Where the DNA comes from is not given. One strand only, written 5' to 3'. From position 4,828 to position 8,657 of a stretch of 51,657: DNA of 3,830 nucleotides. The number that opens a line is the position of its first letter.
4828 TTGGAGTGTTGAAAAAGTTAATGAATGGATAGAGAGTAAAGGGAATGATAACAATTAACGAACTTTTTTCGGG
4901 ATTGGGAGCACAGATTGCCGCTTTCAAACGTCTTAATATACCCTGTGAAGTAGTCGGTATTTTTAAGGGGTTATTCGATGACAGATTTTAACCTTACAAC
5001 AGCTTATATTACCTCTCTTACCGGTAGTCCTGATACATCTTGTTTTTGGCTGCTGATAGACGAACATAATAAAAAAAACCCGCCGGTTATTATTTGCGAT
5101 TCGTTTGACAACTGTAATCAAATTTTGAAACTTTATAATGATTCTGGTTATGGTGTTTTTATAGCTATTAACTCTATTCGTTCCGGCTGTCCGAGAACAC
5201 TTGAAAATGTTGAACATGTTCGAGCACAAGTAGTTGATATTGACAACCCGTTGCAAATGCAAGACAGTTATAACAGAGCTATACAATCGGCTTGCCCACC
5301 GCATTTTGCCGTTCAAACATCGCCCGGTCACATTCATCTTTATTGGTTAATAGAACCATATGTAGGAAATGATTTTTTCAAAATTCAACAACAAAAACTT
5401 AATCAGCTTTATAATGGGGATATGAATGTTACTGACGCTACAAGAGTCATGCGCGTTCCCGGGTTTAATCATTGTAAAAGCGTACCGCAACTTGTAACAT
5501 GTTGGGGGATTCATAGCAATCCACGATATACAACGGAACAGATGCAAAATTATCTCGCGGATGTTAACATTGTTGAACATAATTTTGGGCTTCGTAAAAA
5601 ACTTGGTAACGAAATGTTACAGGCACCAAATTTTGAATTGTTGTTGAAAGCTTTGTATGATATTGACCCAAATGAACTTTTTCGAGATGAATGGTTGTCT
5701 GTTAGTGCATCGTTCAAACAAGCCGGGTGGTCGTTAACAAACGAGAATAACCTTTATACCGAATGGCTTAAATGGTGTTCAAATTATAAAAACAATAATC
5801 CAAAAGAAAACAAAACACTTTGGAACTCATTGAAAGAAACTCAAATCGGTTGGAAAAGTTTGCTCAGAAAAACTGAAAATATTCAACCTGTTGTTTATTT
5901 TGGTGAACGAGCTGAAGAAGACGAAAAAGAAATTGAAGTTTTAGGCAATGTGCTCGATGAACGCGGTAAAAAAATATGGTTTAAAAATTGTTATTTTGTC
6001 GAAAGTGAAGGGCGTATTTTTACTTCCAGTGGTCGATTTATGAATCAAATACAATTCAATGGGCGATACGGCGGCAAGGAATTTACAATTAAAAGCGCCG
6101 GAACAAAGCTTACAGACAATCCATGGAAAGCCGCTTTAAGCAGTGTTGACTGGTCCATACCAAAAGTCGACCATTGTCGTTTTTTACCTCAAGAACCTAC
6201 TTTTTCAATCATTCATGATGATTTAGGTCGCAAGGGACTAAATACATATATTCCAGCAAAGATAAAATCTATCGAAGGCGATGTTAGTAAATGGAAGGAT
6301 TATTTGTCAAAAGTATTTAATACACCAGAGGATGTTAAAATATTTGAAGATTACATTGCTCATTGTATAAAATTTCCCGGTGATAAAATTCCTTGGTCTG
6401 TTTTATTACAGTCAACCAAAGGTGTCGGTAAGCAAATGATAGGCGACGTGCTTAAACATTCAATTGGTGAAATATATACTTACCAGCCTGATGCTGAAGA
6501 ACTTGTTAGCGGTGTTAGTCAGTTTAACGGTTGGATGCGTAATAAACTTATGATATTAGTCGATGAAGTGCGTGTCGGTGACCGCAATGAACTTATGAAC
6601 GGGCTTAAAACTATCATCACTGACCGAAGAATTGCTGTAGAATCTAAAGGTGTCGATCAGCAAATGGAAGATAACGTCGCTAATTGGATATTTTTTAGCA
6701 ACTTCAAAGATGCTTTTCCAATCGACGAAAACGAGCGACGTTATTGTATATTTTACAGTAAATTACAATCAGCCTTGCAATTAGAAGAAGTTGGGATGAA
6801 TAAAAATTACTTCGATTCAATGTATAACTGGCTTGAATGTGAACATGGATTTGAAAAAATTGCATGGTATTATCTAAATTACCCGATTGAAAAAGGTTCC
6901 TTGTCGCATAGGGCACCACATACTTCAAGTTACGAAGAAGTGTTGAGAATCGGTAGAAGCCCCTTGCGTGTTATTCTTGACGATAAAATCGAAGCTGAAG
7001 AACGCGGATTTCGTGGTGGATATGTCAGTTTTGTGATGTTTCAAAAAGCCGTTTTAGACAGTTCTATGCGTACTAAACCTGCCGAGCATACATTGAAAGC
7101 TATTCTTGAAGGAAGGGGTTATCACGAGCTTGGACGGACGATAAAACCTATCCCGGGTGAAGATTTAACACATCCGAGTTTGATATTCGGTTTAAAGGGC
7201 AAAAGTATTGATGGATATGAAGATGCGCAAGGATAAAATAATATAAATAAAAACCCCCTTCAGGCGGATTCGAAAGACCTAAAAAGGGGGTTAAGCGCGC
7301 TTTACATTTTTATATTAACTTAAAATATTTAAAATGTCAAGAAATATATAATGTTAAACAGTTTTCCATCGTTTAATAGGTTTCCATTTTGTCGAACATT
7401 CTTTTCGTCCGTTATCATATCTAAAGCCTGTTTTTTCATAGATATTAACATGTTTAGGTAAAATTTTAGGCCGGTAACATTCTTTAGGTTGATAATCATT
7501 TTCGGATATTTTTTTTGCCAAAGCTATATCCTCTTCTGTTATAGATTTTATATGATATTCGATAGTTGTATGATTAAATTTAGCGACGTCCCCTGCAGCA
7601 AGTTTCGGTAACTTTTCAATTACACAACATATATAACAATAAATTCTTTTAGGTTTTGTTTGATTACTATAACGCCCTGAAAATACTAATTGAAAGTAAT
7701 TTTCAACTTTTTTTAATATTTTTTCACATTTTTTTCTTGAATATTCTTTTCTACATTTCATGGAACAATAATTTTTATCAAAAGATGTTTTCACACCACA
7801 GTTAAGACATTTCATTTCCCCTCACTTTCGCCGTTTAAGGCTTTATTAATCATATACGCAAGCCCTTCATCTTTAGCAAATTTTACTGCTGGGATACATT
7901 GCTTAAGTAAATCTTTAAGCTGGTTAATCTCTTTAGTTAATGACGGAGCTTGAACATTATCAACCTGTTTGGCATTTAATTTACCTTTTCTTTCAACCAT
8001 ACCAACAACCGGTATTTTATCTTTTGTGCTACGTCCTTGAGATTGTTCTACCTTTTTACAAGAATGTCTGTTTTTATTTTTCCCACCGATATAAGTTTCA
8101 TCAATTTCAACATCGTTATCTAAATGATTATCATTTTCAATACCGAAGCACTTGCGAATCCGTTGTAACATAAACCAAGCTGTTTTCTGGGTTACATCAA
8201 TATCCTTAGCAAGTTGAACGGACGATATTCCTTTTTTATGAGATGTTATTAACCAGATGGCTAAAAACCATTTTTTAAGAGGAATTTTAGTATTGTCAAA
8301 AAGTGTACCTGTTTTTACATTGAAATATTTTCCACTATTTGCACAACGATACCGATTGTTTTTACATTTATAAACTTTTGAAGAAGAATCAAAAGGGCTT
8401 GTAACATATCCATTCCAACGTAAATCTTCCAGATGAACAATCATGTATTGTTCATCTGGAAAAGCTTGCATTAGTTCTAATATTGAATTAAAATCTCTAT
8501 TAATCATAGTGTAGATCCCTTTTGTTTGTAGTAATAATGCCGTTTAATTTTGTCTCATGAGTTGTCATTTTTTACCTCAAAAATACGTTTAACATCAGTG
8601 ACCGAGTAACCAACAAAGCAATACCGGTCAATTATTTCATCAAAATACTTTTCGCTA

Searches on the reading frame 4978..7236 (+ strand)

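Call 50: search_protein_families(library=phrogs, proteins=[window:4978-7236:+], max_evalue=0.00001)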
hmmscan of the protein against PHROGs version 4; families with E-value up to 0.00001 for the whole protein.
window:4978-7236:+ (752 aa): 7 families
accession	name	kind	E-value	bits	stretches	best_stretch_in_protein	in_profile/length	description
phrog_1156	-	DNA, RNA and nucleotide metabolism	4.8e-27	95.9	1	432-697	518-786/855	DNA primase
phrog_9765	-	DNA, RNA and nucleotide metabolism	9.8e-23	81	1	313-672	461-830/939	DNA primase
phrog_1829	-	DNA, RNA and nucleotide metabolism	1e-22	81.1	1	433-619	465-654/772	DNA primase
phrog_24712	-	unknown function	2.1e-16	60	1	453-592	454-593/801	-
phrog_10514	-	DNA, RNA and nucleotide metabolism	4.1e-11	42.8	1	69-220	66-219/750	DNA primase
phrog_3123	-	unknown function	1e-10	41.8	1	72-191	77-192/583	-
phrog_4762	-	unknown function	9.9e-07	28.1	1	399-599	437-633/822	-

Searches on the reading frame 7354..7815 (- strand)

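Call 51: search_protein_families(library=pfam, proteins=[window:7354-7815:-], max_evalue=0.01)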
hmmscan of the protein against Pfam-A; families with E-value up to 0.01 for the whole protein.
window:7354-7815:- (153 aa): 1 family
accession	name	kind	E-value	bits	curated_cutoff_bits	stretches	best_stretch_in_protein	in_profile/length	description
PF09889.16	DUF2116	-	0.0025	18.2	26.8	1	3-29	6-32/59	Probable treble clef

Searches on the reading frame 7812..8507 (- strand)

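Call 50: search_protein_families(library=phrogs, proteins=[window:7812-8507:-], max_evalue=0.00001)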
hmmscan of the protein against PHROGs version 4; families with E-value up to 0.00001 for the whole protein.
window:7812-8507:- (231 aa): 2 families
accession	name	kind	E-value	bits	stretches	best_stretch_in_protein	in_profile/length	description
phrog_25593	-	unknown function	1.4e-25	91.1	1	8-181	13-202/344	-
phrog_9697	-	unknown function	2e-10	41.6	1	93-195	22-118/164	-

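Call 51: search_protein_families(library=pfam, proteins=[window:7812-8507:-], max_evalue=0.01)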
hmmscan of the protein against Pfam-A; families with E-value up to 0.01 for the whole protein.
window:7812-8507:- (231 aa): 1 family
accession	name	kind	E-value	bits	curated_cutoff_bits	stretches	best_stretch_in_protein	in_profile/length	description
PF12762.13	DDE_Tnp_IS1595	-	6e-12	46.3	27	1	129-196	2-72/153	ISXO2-like transposase domain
